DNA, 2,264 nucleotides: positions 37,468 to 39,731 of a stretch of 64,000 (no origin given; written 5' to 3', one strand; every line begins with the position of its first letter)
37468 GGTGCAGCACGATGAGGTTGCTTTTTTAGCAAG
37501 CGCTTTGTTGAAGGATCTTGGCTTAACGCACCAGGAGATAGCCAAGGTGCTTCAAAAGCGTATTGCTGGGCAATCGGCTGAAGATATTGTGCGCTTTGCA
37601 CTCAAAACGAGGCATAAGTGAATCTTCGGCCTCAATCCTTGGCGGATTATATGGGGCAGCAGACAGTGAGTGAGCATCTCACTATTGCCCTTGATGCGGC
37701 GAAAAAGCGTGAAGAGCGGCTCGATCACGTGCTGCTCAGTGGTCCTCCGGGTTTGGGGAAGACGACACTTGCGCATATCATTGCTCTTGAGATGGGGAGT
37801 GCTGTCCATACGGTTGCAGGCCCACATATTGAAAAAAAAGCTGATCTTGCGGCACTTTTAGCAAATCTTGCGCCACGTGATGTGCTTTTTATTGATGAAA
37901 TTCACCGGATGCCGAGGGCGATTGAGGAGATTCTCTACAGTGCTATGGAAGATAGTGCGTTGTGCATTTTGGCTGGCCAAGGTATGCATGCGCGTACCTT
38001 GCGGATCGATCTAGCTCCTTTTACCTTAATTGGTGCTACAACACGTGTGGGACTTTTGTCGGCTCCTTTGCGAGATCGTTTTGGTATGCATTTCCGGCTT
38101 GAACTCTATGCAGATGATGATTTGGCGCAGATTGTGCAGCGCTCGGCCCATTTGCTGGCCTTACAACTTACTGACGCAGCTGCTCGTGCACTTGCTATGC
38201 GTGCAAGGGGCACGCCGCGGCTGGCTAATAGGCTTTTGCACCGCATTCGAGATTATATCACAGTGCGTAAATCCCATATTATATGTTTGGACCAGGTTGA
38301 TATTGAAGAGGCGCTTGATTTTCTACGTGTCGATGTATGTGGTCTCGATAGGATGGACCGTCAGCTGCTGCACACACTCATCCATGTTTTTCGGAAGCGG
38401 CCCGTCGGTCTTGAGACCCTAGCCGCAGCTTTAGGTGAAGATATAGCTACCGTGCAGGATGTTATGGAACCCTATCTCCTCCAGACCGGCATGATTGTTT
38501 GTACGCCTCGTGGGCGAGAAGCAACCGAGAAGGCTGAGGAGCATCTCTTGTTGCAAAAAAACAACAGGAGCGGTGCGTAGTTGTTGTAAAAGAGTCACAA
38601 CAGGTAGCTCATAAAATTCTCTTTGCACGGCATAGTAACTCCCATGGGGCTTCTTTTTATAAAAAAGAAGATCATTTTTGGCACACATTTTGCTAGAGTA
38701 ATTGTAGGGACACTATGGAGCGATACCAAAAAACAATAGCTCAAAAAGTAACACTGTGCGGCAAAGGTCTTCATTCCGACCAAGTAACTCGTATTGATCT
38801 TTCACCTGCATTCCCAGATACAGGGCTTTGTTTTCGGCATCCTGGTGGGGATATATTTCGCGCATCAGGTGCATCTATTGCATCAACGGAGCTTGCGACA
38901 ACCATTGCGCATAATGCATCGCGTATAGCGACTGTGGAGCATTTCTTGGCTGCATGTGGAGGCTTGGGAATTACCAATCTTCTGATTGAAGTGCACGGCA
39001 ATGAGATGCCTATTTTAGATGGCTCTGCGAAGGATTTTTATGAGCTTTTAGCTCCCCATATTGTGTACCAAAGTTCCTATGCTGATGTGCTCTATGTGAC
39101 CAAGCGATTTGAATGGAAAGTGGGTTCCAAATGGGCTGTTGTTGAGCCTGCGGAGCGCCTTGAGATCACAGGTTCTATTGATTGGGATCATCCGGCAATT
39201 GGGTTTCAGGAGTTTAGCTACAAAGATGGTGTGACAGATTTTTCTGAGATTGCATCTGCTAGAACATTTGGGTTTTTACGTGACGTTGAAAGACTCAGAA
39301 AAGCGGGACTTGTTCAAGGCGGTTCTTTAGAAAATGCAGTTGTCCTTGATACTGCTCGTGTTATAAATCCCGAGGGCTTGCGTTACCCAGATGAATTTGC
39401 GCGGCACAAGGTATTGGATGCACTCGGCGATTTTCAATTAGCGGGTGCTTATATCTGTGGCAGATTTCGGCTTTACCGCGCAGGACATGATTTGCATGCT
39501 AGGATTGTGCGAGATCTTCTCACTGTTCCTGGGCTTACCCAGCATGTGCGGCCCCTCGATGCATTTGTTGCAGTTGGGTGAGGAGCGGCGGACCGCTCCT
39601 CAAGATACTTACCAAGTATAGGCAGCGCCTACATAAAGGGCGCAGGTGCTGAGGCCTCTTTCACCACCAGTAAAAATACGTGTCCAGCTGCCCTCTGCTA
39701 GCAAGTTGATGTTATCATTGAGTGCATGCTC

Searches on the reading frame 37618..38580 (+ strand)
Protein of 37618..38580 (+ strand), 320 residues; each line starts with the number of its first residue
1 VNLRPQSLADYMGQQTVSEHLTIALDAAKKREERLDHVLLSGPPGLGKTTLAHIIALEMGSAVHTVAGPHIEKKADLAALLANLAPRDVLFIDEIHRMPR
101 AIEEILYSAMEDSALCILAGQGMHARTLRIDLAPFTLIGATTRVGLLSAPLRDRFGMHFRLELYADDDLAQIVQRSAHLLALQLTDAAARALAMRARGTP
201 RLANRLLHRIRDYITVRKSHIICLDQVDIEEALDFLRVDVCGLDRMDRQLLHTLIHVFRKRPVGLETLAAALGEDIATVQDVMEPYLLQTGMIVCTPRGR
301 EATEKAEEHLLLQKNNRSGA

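Call 3: search_protein_families(library=pfam, proteins=[window:37618-38580:+], max_evalue=0.01)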
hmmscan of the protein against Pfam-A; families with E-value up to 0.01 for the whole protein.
window:37618-38580:+ (320 aa): 20 families
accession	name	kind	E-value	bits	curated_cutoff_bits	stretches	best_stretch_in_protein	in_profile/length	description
PF05496.18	RuvB_N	-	9.9e-72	240.3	27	1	3-161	1-159/159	Holliday junction DNA helicase RuvB P-loop domain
PF17864.7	AAA_lid_4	-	5.4e-23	81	27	1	164-239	1-74/74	RuvB AAA lid domain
PF05491.19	RuvB_C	-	1.7e-22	79.6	24.7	1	242-310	3-71/72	RuvB C-terminal winged helix domain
PF00004.35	AAA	-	1.6e-19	71.1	21.2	1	38-162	1-130/131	ATPase family associated with various cellular activities (AAA)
PF07728.20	AAA_5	-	2.7e-10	40.8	22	1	37-155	1-139/139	AAA domain (dynein-related subfamily)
PF13191.12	AAA_16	-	6e-08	33.8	32.6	1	15-59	6-48/167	AAA ATPase domain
PF01078.27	Mg_chelatase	-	2.2e-06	27.6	20.3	0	9-55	3-42/207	Magnesium chelatase, subunit ChlI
PF20720.3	nSTAND3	-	5.6e-06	26.6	27.2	1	24-93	6-72/155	Novel STAND NTPase 3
PF13173.12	AAA_14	-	1e-05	26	27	1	38-112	5-88/129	AAA domain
PF13401.12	AAA_22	-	4e-05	24.4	27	0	37-78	7-51/130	AAA domain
PF25199.1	nSTAND_NTPase5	-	6.7e-05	23.2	34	1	24-119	31-131/145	Novel STAND NTPase 5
PF00158.32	Sigma54_activat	-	0.0001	22.5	20.2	0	84-128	91-135/168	Sigma-54 interaction domain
PF07726.17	AAA_3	-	0.0004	20.7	27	0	37-64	1-28/131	ATPase family associated with various cellular activities (AAA)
PF06068.19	TIP49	-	0.0007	19.3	23.8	0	11-65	26-80/347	TIP49 P-loop domain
PF03266.21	NTPase_1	-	0.0012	19.2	23.9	0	37-68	1-32/168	NTPase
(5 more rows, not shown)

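Call 4: search_protein_families(library=ncbifam, proteins=[window:37618-38580:+], max_evalue=0.01)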
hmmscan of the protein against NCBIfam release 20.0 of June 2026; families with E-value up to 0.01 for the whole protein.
window:37618-38580:+ (320 aa): 61 families (the best 25 are shown)
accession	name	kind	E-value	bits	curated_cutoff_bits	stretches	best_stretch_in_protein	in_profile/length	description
NF000868.0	PRK00080.1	equivalog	1.3e-133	445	282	1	2-314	18-328/330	Holliday junction branch migration DNA helicase RuvB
TIGR00635.1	ruvB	equivalog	1.8e-122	408.2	299.05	1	7-310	2-303/305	Holliday junction branch migration DNA helicase RuvB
NF009883.0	PRK13341.1-4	equivalog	2.1e-11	42.5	668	1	3-117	25-143/729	AAA family ATPase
NF009882.0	PRK13341.1-3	equivalog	4.7e-11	41.5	1197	1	3-119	24-144/734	AAA family ATPase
NF009881.0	PRK13341.1-2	equivalog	5.4e-09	34.5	651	1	3-117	22-140/736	AAA family ATPase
TIGR02397.1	dnaX_nterm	equivalog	1.2e-08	34.6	250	1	3-58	8-59/355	DNA polymerase III subunit gamma/tau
TIGR02903.1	spore_lon_C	equivalog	2.8e-08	32.8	678.8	1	3-60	148-199/615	Lon family ATP-dependent protease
NF003230.0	PRK04195.1-6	equivalog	1.4e-07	30.6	441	1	3-60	8-64/494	replication factor C large subunit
NF009880.0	PRK13341.1-1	equivalog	2.3e-07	29.5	891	1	3-203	12-196/599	AAA family ATPase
NF011513.0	PRK14952.1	equivalog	3e-07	29.8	737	1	3-63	7-63/596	DNA polymerase III subunits gamma/tau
NF003229.0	PRK04195.1-5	equivalog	4.5e-07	28.9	280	1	4-66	12-75/413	replication factor C large subunit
TIGR02902.1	spore_lonB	equivalog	4.6e-07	28.8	723.3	1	3-59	59-109/531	ATP-dependent protease LonB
NF005846.3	PRK07764.1-6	equivalog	5.7e-07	29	625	1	3-57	6-56/628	DNA polymerase III subunit gamma and tau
NF001679.0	PRK00440.1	equivalog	1.2e-06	27.8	303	1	4-59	13-63/322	replication factor C small subunit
TIGR03420.1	DnaA_homol_Hda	equivalog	3.7e-06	26.6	194.8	1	5-107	11-113/226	DnaA regulatory inactivator Hda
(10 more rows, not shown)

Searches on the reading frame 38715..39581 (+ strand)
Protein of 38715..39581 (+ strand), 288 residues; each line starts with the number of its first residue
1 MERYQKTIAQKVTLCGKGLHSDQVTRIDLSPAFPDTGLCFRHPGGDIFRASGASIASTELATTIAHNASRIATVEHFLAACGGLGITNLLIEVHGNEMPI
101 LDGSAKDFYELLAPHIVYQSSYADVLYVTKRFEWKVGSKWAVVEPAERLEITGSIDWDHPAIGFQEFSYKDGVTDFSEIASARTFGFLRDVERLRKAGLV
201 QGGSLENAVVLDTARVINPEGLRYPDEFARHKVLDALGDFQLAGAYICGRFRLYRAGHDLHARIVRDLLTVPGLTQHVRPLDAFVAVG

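Call 3: search_protein_families(library=pfam, proteins=[window:38715-39581:+], max_evalue=0.01)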
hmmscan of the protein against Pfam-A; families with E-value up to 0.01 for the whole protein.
window:38715-39581:+ (288 aa): 1 family
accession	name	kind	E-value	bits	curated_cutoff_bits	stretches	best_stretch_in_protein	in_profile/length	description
PF03331.19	LpxC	-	1.2e-83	281.2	27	1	5-269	1-267/268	UDP-3-O-acyl N-acetylglycosamine deacetylase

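Call 4: search_protein_families(library=ncbifam, proteins=[window:38715-39581:+], max_evalue=0.01)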
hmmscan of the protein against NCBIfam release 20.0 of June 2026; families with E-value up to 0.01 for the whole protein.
window:38715-39581:+ (288 aa): 3 families
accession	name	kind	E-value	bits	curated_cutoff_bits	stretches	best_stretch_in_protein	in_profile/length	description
TIGR00325.1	lpxC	equivalog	2.8e-74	250.1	187.25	1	5-269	3-272/297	UDP-3-O-acyl-N-acetylglucosamine deacetylase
NF009667.0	PRK13188.1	equivalog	9.4e-56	189.4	465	1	3-268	3-298/464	bifunctional UDP-3-O-[3-hydroxymyristoyl] N-acetylglucosamine deacetylase/3-hydroxyacyl-ACP dehydratase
NF009666.0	PRK13187.1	equivalog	2.5e-31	108.9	423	1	3-279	9-301/305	UDP-3-O-acyl N-acetylglycosamine deacetylase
